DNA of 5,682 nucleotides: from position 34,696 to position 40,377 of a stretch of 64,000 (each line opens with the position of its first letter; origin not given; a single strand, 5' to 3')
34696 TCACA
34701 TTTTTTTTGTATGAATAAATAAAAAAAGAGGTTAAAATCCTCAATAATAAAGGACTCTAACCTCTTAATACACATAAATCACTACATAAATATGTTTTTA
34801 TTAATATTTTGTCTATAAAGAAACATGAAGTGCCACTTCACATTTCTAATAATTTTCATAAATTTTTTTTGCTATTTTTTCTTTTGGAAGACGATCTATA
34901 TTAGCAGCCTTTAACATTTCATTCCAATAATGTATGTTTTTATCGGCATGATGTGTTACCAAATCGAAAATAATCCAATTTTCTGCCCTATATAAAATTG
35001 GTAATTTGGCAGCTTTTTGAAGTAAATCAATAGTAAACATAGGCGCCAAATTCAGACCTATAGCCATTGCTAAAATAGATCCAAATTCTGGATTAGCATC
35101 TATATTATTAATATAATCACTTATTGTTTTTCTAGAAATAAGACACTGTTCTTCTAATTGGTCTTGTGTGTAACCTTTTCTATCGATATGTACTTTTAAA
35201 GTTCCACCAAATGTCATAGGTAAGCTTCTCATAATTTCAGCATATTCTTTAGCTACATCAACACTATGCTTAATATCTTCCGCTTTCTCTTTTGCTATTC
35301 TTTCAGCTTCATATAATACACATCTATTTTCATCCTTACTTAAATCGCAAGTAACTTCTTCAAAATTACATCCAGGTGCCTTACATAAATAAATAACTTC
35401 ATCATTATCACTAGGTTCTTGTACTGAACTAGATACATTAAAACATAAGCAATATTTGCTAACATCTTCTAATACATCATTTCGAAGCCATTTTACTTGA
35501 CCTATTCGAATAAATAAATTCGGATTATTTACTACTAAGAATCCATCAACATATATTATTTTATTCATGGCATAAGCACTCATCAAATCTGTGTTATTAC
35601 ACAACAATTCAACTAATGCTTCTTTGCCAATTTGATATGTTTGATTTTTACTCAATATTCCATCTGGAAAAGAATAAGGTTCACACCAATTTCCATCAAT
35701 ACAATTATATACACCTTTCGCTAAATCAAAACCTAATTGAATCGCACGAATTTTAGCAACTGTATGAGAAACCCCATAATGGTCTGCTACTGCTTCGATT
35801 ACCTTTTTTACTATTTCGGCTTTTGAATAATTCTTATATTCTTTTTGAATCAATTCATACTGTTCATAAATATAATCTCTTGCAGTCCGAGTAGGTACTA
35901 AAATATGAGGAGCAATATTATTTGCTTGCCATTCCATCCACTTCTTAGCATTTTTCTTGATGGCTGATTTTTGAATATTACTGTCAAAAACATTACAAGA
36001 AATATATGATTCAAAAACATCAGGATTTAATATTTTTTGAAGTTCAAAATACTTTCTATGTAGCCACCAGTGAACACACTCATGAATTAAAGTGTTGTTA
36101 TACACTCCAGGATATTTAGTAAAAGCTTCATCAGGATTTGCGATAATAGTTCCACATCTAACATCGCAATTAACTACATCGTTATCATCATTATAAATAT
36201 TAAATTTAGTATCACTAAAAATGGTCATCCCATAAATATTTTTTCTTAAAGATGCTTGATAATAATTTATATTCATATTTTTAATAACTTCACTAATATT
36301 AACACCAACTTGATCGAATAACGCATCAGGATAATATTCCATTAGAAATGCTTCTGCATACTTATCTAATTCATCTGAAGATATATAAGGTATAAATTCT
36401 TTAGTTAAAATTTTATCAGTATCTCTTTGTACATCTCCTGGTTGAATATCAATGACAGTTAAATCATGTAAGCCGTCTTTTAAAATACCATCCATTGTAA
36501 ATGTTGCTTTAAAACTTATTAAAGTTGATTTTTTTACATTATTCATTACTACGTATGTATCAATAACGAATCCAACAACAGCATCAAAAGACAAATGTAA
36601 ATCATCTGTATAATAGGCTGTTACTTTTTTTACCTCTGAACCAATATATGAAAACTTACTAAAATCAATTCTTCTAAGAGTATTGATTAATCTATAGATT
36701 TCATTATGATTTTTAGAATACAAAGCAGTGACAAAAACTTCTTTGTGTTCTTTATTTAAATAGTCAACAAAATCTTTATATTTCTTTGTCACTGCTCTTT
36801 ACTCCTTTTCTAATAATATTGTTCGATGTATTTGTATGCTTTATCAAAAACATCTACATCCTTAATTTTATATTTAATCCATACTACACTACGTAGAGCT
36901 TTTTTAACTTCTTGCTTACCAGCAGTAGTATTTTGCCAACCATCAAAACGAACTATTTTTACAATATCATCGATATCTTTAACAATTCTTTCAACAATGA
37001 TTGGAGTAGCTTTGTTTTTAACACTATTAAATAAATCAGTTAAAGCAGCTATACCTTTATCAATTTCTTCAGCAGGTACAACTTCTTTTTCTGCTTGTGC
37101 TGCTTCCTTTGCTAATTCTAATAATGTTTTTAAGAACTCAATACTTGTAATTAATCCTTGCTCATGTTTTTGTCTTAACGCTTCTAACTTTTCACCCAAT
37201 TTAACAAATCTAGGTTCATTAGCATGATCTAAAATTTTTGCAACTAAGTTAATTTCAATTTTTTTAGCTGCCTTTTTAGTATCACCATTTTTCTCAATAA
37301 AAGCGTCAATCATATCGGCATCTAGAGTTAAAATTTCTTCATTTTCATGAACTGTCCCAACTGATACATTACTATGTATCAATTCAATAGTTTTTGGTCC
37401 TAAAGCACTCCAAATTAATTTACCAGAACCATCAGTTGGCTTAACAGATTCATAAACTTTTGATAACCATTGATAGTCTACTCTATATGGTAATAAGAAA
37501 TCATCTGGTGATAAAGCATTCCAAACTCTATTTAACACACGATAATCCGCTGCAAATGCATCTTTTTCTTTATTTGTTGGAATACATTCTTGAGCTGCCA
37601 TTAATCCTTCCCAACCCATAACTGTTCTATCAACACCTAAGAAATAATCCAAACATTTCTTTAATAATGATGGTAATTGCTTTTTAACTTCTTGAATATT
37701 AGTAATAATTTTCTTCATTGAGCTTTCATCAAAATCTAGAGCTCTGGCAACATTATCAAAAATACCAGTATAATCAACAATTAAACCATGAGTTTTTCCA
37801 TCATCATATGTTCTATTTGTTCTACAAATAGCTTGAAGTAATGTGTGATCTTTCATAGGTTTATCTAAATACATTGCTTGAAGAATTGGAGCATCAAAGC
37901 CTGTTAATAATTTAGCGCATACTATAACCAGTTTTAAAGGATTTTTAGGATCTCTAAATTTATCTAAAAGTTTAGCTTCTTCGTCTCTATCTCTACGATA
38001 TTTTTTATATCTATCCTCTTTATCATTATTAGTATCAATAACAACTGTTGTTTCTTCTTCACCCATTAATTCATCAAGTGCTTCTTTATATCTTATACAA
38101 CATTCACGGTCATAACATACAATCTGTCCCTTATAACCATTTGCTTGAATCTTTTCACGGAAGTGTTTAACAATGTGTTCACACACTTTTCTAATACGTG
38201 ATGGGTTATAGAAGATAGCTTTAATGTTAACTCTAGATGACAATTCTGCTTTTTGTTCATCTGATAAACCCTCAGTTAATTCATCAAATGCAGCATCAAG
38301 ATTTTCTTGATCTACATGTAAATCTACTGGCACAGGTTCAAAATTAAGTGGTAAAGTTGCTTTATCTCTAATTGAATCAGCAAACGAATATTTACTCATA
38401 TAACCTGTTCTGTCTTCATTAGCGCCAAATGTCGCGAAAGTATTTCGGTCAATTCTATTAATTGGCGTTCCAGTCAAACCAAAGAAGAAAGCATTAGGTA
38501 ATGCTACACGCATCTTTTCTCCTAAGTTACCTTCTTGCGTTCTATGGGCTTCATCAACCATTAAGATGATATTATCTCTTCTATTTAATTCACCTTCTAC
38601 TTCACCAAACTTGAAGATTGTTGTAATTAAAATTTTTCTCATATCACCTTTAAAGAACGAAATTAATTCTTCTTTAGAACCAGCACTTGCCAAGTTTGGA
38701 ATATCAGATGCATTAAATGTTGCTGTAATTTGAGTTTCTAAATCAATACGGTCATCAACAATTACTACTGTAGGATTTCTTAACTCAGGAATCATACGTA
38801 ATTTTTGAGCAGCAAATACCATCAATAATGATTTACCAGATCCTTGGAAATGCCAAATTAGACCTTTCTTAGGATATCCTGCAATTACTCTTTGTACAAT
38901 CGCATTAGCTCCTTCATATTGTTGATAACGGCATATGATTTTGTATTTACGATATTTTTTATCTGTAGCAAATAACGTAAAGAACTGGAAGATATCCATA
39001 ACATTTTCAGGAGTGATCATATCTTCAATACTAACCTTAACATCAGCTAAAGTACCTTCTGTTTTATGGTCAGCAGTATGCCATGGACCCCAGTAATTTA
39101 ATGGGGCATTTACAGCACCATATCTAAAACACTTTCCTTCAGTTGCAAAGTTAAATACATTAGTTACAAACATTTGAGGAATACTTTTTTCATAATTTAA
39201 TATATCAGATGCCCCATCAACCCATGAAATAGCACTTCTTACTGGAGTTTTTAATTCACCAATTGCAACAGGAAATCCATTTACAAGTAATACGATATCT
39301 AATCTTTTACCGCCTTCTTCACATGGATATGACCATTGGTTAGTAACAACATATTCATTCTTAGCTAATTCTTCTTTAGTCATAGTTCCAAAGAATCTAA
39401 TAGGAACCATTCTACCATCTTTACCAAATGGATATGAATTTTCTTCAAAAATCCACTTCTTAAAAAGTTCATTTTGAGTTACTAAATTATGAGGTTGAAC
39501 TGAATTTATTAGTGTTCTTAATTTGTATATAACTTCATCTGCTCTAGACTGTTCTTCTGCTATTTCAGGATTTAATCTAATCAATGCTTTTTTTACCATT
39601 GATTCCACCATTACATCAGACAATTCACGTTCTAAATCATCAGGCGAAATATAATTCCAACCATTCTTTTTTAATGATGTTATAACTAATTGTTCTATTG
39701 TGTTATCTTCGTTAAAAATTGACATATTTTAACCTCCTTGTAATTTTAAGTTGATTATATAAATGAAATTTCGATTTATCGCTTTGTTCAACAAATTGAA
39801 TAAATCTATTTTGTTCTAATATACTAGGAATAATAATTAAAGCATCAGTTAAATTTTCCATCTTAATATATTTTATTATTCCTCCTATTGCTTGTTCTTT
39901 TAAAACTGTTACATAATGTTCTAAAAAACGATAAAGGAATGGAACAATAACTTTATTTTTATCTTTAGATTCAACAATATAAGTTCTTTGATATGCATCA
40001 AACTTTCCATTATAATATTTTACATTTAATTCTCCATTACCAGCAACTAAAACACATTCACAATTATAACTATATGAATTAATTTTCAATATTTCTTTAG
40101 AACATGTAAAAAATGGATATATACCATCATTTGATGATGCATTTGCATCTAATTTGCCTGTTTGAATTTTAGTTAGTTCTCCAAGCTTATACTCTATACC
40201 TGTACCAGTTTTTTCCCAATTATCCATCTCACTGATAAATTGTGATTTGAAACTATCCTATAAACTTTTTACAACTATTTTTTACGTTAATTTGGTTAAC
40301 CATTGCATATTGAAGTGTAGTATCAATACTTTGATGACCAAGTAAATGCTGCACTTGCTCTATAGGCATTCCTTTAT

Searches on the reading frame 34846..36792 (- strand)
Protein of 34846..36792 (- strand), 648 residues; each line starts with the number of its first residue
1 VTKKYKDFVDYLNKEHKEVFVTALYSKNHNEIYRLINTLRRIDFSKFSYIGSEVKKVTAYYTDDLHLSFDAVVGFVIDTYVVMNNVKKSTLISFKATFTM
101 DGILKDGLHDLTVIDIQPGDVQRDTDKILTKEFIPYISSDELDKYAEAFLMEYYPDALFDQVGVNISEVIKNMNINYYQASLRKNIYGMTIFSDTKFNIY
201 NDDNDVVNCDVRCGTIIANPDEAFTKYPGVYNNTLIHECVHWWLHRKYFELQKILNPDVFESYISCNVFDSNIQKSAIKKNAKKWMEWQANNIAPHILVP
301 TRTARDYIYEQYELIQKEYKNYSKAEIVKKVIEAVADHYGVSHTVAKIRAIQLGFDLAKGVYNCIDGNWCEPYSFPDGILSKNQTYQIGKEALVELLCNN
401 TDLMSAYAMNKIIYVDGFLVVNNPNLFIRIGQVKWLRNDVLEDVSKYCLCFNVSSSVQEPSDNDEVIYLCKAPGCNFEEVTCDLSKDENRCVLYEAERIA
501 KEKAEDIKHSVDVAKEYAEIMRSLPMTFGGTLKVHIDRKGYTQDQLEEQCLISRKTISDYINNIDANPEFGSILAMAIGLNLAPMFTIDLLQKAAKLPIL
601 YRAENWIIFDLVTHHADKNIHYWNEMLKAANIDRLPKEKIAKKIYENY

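Call 5: search_protein_families(library=pfam, proteins=[window:34846-36792:-], max_evalue=0.01)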
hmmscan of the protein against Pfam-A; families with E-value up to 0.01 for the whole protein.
window:34846-36792:- (648 aa): 3 families
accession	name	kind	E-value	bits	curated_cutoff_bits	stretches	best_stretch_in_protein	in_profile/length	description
PF01381.28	HTH_3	-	1.7e-05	25.2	23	1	538-582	7-50/55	Helix-turn-helix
PF12844.13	HTH_19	-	0.0054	17.1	30.2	0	538-568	10-39/64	Helix-turn-helix domain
PF06114.19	Peptidase_M78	-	0.0066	16.7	22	0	234-349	45-121/123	IrrE N-terminal-like domain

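Call 31: search_protein_families(library=padloc, proteins=[window:34846-36792:-], max_evalue=0.001)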
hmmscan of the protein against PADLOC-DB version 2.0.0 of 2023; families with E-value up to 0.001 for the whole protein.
window:34846-36792:- (648 aa): 2 families
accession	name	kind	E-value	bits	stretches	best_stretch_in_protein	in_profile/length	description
PDLC04141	capP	-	2e-09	35.3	1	161-354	19-154/242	capP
PDLC03954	RmrA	-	6.5e-05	20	0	529-603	12-86/380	-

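Call 45: search_protein_families(library=ncbifam, proteins=[window:34846-36792:-], max_evalue=0.001)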
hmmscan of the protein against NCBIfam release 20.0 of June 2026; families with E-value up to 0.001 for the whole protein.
window:34846-36792:- (648 aa): 0 families

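Call 46: search_protein_families(library=phrogs, proteins=[window:34846-36792:-], max_evalue=0.001)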
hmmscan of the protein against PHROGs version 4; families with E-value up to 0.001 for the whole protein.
window:34846-36792:- (648 aa): 6 families
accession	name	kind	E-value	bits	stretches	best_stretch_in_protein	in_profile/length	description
phrog_4031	-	unknown function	3.8e-109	366.9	1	3-634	2-625/626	-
phrog_3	-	transcription regulation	1.1e-07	33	1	475-588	45-148/430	transcriptional repressor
phrog_2439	-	transcription regulation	8e-06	26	0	234-324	200-264/367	transcriptional regulator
phrog_8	-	transcription regulation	7.8e-05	23.3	1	518-580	67-210/346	transcriptional regulator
phrog_87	-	other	0.00019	22.2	0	167-318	22-139/227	metallo-protease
phrog_1373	-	transcription regulation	0.00055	21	0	502-575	39-110/166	transcriptional regulator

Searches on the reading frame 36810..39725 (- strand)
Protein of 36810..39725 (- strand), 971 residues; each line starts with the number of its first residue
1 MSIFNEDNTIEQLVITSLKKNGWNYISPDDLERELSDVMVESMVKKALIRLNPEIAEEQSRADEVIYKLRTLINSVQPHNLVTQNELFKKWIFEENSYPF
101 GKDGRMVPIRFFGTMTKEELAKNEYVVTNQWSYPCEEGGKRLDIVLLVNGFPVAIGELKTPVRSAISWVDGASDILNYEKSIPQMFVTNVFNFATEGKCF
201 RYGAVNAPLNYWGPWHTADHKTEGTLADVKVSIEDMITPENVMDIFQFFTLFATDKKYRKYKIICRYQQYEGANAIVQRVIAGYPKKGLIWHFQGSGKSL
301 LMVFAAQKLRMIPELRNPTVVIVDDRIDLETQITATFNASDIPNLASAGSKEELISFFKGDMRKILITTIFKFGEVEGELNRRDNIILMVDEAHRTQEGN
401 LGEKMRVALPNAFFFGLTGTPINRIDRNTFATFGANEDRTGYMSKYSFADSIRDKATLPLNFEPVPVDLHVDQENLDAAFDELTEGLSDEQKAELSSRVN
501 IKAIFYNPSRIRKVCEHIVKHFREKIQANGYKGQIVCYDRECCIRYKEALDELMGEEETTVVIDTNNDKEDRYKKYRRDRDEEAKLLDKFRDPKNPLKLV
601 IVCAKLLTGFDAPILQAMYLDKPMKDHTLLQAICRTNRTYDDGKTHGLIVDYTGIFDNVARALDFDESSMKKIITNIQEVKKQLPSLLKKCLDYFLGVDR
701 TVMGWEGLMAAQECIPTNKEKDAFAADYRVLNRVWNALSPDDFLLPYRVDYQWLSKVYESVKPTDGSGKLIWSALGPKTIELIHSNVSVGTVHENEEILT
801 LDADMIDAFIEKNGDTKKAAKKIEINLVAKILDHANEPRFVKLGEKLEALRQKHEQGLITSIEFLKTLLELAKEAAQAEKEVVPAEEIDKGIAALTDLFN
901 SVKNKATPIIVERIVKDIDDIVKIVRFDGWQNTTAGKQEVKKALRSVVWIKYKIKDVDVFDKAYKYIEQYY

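Call 5: search_protein_families(library=pfam, proteins=[window:36810-39725:-], max_evalue=0.01)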
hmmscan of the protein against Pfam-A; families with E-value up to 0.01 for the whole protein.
window:36810-39725:- (971 aa): 5 families
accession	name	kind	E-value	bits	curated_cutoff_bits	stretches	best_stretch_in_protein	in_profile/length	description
PF18766.7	SWI2_SNF2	-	1.3e-68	231.4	26.7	1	268-492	1-220/221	SWI2/SNF2 ATPase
PF04313.20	HSDR_N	-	8.8e-27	94.7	25.1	1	4-209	2-196/198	Type I restriction enzyme R protein N terminus (HSDR_N)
PF22679.2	T1R_D3-like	-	1.7e-23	84.2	27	1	549-652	61-156/158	Type I restriction enzyme subunit R domain 3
PF04851.21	ResIII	-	1.9e-15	57.6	22.5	1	265-422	4-163/164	Type III restriction enzyme, res subunit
PF00270.35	DEAD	-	0.0039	17.4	26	0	295-409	24-142/167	DEAD/DEAH box helicase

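Call 31: search_protein_families(library=padloc, proteins=[window:36810-39725:-], max_evalue=0.001)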
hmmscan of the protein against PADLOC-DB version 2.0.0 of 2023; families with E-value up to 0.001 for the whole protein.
window:36810-39725:- (971 aa): 7 families
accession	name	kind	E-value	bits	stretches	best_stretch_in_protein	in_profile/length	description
PDLC03040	REase_I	-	1.3e-123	411.9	1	5-946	5-995/1029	Type I restriction enzyme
PDLC03044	REase_I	-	8.6e-69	230.6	2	121-535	115-535/1034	Type I restriction enzyme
PDLC03041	REase_I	-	2.7e-63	212.4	2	239-570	290-629/1099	Type I restriction enzyme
PDLC03048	REase_I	-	1.6e-54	183.4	2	7-560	6-534/976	Type I restriction enzyme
PDLC03046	REase_I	-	2.1e-28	96.8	3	590-656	667-732/1025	Type I restriction enzyme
PDLC03045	REase_I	-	1.6e-20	70.7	2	268-425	261-427/995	Type I restriction enzyme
PDLC03047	REase_I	-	2.6e-07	26.8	1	279-660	357-730/1107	Type I restriction enzyme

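Call 45: search_protein_families(library=ncbifam, proteins=[window:36810-39725:-], max_evalue=0.001)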
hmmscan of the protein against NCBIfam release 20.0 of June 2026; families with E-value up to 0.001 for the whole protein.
window:36810-39725:- (971 aa): 2 families
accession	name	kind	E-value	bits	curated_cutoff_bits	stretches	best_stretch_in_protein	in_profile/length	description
TIGR00348.1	hsdR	subfamily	2.8e-147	492.1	284.55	1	8-663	2-665/674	HsdR family type I site-specific deoxyribonuclease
NF053632.1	heli_RadD_YejH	equivalog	1.2e-05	23.8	720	1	510-655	231-357/573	DNA repair helicase RadD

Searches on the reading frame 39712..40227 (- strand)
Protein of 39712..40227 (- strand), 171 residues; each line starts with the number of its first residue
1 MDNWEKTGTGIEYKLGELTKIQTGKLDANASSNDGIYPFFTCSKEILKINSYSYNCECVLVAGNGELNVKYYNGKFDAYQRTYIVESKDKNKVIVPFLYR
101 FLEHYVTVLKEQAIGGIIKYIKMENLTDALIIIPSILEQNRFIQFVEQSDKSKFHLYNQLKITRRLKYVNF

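Call 5: search_protein_families(library=pfam, proteins=[window:39712-40227:-], max_evalue=0.01)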
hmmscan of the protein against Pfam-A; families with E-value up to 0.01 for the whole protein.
window:39712-40227:- (171 aa): 1 family
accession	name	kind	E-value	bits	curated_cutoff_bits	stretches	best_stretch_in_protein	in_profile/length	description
PF01420.25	Methylase_S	-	1.6e-10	41.9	22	1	13-161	7-163/168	Type I restriction modification DNA specificity domain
